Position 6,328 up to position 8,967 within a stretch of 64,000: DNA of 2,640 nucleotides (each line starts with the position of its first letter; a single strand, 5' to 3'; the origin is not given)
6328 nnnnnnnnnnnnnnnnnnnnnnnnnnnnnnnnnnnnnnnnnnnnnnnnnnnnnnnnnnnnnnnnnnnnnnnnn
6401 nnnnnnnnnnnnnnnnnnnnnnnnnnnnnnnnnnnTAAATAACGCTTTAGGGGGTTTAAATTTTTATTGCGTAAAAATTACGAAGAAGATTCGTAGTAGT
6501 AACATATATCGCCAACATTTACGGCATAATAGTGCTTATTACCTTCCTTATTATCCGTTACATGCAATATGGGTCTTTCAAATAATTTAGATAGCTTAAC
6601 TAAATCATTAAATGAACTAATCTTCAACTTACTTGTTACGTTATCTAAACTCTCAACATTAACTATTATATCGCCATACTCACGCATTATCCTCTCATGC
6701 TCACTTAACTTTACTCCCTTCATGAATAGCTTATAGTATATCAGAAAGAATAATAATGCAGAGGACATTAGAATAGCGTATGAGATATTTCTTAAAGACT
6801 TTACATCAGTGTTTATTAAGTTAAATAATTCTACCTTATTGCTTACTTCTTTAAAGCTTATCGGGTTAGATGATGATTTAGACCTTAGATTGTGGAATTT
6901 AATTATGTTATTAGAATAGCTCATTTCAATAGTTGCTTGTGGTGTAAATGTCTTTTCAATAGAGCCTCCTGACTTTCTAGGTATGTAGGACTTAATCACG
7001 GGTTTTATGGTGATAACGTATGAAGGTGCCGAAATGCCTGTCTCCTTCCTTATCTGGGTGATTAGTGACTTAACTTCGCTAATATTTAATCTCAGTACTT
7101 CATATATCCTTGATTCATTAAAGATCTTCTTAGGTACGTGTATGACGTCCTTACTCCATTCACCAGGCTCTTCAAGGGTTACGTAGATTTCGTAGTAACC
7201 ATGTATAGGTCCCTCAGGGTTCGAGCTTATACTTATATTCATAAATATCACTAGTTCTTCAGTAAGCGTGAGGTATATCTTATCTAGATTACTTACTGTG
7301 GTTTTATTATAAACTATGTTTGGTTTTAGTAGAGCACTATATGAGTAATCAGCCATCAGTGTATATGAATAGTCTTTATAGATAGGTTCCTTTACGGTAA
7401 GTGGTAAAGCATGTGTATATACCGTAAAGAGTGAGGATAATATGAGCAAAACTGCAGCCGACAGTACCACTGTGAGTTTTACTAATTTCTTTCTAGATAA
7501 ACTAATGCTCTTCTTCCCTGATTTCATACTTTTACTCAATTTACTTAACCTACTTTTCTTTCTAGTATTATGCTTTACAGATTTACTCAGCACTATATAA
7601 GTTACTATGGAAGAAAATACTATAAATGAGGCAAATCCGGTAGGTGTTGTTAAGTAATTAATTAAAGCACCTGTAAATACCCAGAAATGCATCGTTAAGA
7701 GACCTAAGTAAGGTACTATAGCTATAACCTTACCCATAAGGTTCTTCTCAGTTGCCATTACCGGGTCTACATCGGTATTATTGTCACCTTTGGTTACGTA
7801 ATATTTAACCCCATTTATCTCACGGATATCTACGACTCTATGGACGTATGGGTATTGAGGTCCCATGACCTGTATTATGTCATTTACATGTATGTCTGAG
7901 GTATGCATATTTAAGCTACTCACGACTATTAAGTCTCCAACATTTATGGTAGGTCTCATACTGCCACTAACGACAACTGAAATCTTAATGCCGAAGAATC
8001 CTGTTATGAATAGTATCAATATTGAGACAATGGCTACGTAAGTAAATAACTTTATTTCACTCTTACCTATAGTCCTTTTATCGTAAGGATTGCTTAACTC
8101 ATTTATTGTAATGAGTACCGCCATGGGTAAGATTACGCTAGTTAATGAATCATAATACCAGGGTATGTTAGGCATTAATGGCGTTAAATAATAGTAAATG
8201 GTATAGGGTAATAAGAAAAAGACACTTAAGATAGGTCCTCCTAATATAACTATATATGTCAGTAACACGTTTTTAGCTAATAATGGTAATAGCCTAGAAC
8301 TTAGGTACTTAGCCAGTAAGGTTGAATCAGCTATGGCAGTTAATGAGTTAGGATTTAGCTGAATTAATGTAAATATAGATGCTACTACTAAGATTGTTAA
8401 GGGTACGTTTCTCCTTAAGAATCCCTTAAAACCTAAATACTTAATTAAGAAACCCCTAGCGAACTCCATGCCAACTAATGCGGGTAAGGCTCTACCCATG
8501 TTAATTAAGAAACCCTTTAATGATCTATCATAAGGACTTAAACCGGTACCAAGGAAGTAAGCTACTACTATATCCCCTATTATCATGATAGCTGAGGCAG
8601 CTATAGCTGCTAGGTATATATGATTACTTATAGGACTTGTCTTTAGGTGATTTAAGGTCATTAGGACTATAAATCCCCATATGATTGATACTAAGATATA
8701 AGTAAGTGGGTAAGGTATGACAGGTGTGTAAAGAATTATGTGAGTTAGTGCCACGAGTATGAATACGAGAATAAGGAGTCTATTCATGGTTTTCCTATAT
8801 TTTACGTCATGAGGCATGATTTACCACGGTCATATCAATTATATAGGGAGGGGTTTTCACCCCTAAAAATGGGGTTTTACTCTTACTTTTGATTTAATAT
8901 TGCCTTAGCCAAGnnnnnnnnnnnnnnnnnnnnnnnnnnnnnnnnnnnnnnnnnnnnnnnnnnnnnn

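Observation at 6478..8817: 779-aa signal peptidase I fused to a large polytopic N-domain and a bitopic C-domain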

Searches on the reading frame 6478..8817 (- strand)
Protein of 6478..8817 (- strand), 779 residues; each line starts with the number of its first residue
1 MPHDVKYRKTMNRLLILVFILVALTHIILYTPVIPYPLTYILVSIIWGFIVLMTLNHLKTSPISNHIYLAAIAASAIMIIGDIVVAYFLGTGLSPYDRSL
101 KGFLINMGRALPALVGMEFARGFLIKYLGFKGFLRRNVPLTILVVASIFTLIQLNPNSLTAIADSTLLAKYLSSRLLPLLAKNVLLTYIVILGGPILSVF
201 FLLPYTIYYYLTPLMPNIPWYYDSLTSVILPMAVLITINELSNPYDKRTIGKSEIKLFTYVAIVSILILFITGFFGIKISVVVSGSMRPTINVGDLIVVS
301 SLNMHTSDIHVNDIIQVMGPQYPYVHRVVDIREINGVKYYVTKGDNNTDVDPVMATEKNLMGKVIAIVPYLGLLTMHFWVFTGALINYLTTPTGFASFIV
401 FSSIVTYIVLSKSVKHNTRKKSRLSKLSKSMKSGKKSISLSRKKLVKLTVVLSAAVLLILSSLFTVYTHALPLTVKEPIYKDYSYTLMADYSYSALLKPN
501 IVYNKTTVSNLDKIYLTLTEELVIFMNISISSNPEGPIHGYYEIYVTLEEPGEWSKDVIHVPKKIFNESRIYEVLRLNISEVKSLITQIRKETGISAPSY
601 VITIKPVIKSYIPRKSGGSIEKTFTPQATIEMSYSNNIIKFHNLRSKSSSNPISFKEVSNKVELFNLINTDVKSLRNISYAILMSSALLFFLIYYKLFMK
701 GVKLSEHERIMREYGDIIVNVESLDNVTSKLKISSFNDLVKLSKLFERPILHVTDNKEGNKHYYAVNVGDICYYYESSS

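Call 3: search_protein_families(library=pfam, proteins=[window:6478-8817:-], max_evalue=1)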
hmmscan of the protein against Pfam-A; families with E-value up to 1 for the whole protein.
window:6478-8817:- (779 aa): 3 families
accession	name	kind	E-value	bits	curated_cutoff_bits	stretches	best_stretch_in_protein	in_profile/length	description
PF17231.7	DUF5305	-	1.3e-11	44.8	29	1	572-775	22-217/217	Family of unknown function (DUF5305)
PF10502.14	Peptidase_S26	-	1.1e-06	29.1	22.9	1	262-329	8-78/168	Signal peptidase, peptidase S26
PF00717.28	Peptidase_S24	-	0.15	12.2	23.3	1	282-335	40-85/116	Peptidase S24-like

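Call 4: search_protein_families(library=ncbifam, proteins=[window:6478-8817:-], max_evalue=1)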
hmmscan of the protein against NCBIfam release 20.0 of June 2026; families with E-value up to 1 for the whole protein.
window:6478-8817:- (779 aa): 5 families
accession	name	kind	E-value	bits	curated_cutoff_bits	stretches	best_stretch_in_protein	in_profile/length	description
TIGR02228.1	sigpep_I_arch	equivalog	4.3e-20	72.2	51.85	1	259-375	7-130/158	signal peptidase I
NF046067.1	SigPepSipWBacil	equivalog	8.9e-16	58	190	1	273-392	34-153/189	signal peptidase I SipW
TIGR02227.1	sigpep_I_bact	equivalog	4.8e-08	33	47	1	261-330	4-76/162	signal peptidase I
TIGR02754.1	sod_Ni_protease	equivalog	0.0044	17.4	63.25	1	284-351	5-72/90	nickel-type superoxide dismutase maturation protease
NF008114.0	PRK10861.1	equivalog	0.17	11.2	277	1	256-303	66-108/324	signal peptidase I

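Call 11: find_homologous_proteins(query=window:6478-8817:-, max_evalue=0.001)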
Query window:6478-8817:- (779 aa): 7 proteins with E <= 0.001 among 8000 candidates.
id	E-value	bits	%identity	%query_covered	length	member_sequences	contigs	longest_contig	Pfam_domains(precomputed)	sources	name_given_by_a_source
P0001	0.0e+0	1647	100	99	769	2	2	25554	PF17231.8,PF10502.15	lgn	-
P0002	1.8e-38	151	28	50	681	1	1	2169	-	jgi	-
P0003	1.6e-34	138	32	36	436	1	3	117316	-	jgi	-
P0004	6.6e-34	136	29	48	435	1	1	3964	-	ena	-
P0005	8.6e-7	46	29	23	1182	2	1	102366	PF10102.15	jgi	-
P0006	2.3e-4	38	32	15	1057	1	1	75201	PF00932.26,PF10502.15,PF25788.3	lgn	-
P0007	3.0e-4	38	32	17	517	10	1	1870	PF13385.14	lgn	-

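Call 19: find_encoding_contigs(protein=P0001, flank=10000, max_places=4)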
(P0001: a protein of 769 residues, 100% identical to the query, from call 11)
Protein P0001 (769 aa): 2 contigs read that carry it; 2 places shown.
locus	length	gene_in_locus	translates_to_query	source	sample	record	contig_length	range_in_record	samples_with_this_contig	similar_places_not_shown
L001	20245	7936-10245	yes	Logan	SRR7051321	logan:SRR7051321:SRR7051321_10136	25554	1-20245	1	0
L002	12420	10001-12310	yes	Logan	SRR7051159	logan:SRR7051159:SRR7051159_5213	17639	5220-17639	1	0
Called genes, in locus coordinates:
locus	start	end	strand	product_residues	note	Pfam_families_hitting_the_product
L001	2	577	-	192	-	?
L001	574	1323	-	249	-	PF01058:Oxidored_q6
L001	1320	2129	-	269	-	PF00970:FAD_binding_6 (weak), PF00175:NAD_binding_1, PF10418:DHODB_Fe-S_bind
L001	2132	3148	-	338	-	PF12838:Fer4_7 (faint), PF13187:Fer4_9 (faint), PF13534:Fer4_17 (faint), PF13237:Fer4_10 (weak), PF12797:Fer4_2 (faint), PF13183:Fer4_8 (weak), PF17179:Fer4_22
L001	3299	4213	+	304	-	PF04014:MazE_antitoxin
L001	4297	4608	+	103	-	PF03692:CxxCxxCC (weak)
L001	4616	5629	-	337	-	PF00155:Aminotran_1_2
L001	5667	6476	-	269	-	PF14947:HTH_45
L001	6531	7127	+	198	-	-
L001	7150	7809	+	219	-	-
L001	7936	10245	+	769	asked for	PF10502:Peptidase_S26 (weak), PF17231:DUF5305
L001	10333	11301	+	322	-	PF01297:ZnuA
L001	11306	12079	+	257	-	PF00005:ABC_tran, PF13304:AAA_21 (faint)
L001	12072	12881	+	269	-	PF00950:ABC-3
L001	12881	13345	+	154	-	PF01325:Fe_dep_repress, PF01047:MarR (faint), PF02742:Fe_dep_repr_C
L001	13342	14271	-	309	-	PF02729:OTCace_N, PF00185:OTCace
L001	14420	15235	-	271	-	PF02540:NAD_synthase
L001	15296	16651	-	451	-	PF03951:Gln-synt_N, PF00120:Gln-synt_C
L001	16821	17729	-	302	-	PF13793:Pribosyltran_N, PF00156:Pribosyltran, PF14572:Pribosyl_synth (weak)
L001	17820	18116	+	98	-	-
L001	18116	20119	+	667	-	PF01496:V_ATPase_I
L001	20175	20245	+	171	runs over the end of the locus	PF00137:ATP-synt_C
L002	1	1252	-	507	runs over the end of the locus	PF07969:Amidohydro_3, PF01979:Amidohydro_1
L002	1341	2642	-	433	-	PF00374:NiFeSe_Hases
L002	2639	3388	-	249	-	PF01058:Oxidored_q6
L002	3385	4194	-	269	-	PF00970:FAD_binding_6 (weak), PF00175:NAD_binding_1, PF10418:DHODB_Fe-S_bind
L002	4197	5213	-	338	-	PF12838:Fer4_7 (faint), PF13187:Fer4_9 (faint), PF13534:Fer4_17 (faint), PF13237:Fer4_10 (weak), PF12797:Fer4_2 (faint), PF13183:Fer4_8 (weak), PF17179:Fer4_22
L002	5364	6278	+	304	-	PF04014:MazE_antitoxin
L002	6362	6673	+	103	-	PF03692:CxxCxxCC (weak)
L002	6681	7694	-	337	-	PF00155:Aminotran_1_2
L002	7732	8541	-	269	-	PF14947:HTH_45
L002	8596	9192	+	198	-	-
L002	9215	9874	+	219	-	-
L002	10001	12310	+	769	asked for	PF10502:Peptidase_S26 (weak), PF17231:DUF5305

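Call 20: find_encoding_contigs(protein=P0003, flank=8000, max_places=3)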
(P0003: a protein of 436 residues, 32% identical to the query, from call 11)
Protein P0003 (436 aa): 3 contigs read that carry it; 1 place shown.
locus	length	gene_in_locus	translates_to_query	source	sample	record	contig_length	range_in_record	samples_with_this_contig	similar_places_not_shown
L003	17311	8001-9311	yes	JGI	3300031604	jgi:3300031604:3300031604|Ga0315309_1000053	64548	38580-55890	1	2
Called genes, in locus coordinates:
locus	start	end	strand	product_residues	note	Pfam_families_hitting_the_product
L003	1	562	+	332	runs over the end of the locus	PF25133:TYW2_N_2, PF02475:TRM5-TYW2_MTfase, PF05175:MTS (weak), PF09445:Methyltransf_15, PF13847:Methyltransf_31 (weak)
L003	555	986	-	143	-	PF04027:DUF371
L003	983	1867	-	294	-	-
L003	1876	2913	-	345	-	PF01022:HTH_5, PF01978:TrmB (weak), PF12840:HTH_20, PF13412:HTH_24 (weak), PF05124:S_layer_C (weak)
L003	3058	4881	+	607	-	PF13522:GATase_6, PF13537:GATase_7, PF01380:SIS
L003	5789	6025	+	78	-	PF14947:HTH_45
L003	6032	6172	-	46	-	-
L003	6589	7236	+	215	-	-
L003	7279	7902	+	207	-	-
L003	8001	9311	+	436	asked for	-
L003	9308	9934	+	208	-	-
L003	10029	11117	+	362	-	PF17231:DUF5305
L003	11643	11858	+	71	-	PF01135:PCMT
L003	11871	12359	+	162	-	PF01135:PCMT, PF08704:GCD14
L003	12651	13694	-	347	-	PF00752:XPG_N, PF00867:XPG_I, PF01367:5_3_exonuc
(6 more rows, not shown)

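Call 25: search_protein_representatives(protein=window:6478-8817:-)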
Query: 779 residues. Proteins with E-value up to 0.001 (for the whole library): 10575; up to 1e-10: 1575; up to 1e-30: 81. The best 150 are listed.
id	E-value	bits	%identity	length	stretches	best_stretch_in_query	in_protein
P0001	0.0e+00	1646.5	100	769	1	11-779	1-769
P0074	1.4e-66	242.1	29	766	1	15-776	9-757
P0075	1.4e-65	238.8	33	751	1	12-776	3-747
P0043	1.9e-44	169.0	31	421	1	15-411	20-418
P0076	1.9e-43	165.7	34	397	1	21-379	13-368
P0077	1.2e-41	159.8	34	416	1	14-402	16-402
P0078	1.3e-41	159.7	33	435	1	16-412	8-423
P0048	1.3e-41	159.7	33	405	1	8-397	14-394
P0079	1.5e-41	159.5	28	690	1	16-409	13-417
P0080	3.9e-41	158.0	34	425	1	39-392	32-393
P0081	4.7e-41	157.8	32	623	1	11-409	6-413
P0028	7.1e-41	157.2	30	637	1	17-392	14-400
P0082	9.9e-41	156.7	34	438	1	15-392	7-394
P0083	1.1e-40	156.5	29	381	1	9-378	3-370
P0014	4.8e-40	154.4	29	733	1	14-418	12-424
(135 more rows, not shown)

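Call 29: find_related_loci(query=A2, collection=genome_contigs, flank=8000)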
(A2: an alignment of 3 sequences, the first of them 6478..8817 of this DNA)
Query A2 (779 aa) in genome_contigs; peptide patterns used: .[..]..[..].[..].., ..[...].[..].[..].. (x = any residue, [..] = any of these).
57 stretches matched a pattern; 19 encode a relative of the query (tblastn E <= 1e-3); 19 distinct loci.
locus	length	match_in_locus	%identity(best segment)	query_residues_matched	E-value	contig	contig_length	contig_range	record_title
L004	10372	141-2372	30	12-776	2e-75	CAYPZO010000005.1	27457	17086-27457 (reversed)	MAG TPA_asm: uncultured Desulfurococcales archaeon isolate SRP141559_co1_84 genome assembly, contig: NODE_715_length_274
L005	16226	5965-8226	28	16-779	2e-70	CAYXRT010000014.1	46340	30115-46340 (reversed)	MAG TPA_asm: uncultured Desulfurococcales archaeon isolate SRP141552_co1_52 genome assembly, contig: NODE_252_length_463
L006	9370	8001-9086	33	20-380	4e-44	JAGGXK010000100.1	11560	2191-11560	MAG: Desulfurococcales archaeon isolate AUK150 PB_MBMC_104_c_000000000124, whole genome shotgun sequence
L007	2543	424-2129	32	46-640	3e-42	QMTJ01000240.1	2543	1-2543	MAG: Thermoplasmata archaeon isolate B24_G9 B24_Guay9_scaffold_109703, whole genome shotgun sequence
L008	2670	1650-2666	30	38-369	3e-36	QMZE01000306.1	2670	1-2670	MAG: Archaeoglobales archaeon isolate B35_G2 B35_Guay2_scaffold_43425, whole genome shotgun sequence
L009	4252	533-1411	32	71-372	9e-36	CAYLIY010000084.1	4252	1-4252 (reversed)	MAG TPA_asm: uncultured Nitrososphaeria archaeon isolate binchicken_co184_20 genome assembly, contig: NODE_45517_length_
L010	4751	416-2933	30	94-775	4e-28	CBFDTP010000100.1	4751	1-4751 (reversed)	MAG TPA_asm: uncultured Dehalococcoidia bacterium isolate SRR6823440_metabat2_48 genome assembly, contig: ERZ650341.1307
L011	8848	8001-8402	30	276-420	7e-12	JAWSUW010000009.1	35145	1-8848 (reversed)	MAG: Bacillota bacterium isolate B4G8H2-05 NODE_9_length_35145_cov_3.453148, whole genome shotgun sequence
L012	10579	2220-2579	39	262-374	2e-11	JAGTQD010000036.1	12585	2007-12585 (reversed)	MAG: Candidatus Bathyarchaeota archaeon isolate JZ_bin_36.1 JZ_bin_36.1_NODE_36, whole genome shotgun sequence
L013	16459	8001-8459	28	260-424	2e-11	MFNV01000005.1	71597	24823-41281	MAG: Candidatus Levybacteria bacterium RIFCSPHIGHO2_01_FULL_41_15 rifcsphigho2_01_scaffold_451, whole genome shotgun seq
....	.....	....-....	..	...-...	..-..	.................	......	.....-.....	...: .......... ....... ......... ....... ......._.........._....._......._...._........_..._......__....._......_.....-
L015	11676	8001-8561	29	170-350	3e-10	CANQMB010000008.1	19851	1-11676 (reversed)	MAG: uncultured Bacilli bacterium isolate Lapin-014__bin60 genome assembly, contig: Lapin-014__NODE_2211_length_19851_co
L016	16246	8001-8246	38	282-372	3e-10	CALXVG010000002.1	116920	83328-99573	MAG: uncultured Clostridia bacterium isolate BRZ_DF__bin44 genome assembly, contig: BRZ_DF__NODE_154_length_116920_cov_1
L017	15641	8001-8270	38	275-373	4e-10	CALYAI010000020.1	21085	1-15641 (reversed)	MAG: uncultured Clostridia bacterium isolate BRZ_PP__bin61 genome assembly, contig: BRZ_PP__NODE_2502_length_21085_cov_4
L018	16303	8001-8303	37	281-376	5e-10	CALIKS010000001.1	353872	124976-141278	MAG: uncultured archaeon isolate S1_Bin_MAXBIN__124_sub_1 genome assembly, contig: c_000000961999, whole genome shotgun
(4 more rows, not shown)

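Call 32: find_homologous_proteins(query=A2, max_evalue=0.001)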
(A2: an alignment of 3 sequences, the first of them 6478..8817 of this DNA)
Query A2 (3 sequences) (779 aa, profile of the alignment): 16 proteins with E <= 0.001 among 8000 candidates.
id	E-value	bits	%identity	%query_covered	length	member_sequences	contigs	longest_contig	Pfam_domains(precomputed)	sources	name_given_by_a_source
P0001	0.0e+0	1110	100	99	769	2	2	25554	PF17231.8,PF10502.15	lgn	-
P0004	1.8e-73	266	29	48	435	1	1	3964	-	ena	-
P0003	2.9e-66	243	32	36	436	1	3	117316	-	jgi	-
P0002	1.4e-63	234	28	50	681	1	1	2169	-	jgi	-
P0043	2.0e-60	223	33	47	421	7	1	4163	-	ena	-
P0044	1.6e-59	220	34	44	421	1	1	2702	-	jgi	-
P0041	2.7e-59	219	33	44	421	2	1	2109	-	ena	-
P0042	3.8e-59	219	34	44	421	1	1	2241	-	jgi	-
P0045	3.8e-59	219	33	45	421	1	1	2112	-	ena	-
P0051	2.6e-33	134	29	38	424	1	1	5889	-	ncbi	-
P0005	6.1e-10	56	29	23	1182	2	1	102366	PF10102.15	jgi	-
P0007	1.1e-9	55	32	17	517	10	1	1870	PF13385.14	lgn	-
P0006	9.9e-8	49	32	15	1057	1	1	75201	PF00932.26,PF10502.15,PF25788.3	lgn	-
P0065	6.5e-6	43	27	17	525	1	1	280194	-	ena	-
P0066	1.2e-5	42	29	17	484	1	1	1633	PF13385.14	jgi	jgi:signal peptidase I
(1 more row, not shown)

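Call 45: predict_structure(alignment_id=A3)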
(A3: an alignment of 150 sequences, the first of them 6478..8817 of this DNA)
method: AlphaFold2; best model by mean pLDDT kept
length: 779 residues; sequences in the alignment: 150
mean_pLDDT: 81.3   pTM: 0.62
mean pLDDT of the five models: 81.3, 80.8, 80.2, 79.1, 79.0
residues with pLDDT >= 90: 332; 70-90: 264; 50-70: 133; < 50: 50
segments of 3 or more residues with pLDDT < 50: 1-3, 247-250, 430-441, 472-482, 656-669, 700-704
pLDDT, mean of each block of 10 residues (from residue 1): 67 92 93 91 97 92 88 93 87 94 94 97 90 73 91 90 83 90 96 95 96 91 86 86 59 65 70 80 97 96 80 95 95 94 98 93 96 87 76 74 69 60 55 44 57 60 59 44 64 75 64 79 89 83 94 90 90 91 90 90 92 75 90 89 83 52 42 65 63 56 65 89 86 93 94 80 91 86
secondary structure, 60 per line:
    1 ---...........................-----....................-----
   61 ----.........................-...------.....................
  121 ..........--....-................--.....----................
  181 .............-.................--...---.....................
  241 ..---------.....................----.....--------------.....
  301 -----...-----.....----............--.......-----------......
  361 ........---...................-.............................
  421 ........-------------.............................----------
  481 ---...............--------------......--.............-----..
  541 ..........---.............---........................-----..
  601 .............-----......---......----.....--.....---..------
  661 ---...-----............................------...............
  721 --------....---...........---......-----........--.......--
elements in order (helices of 4 or more, strands of 3 or more residues): H4-30 H36-55 H65-89 E91-93 H100-130 H133-136 H138-153 H156-160 H165-193 H195-211 E214-216 H220-242 H252-272 E277-281 E296-300 E314-318 E323-334 E337-343 E360-368 H372-390 H392-428 H442-470 E484-498 E513-515 E521-533 E539-550 E554-566 E570-578 H579-593 E599-613 E619-624 E628-633 E638-642 E645-649 H672-699 H706-717 E718-720 E729-732 H736-746 E750-755 E761-768 E771-777
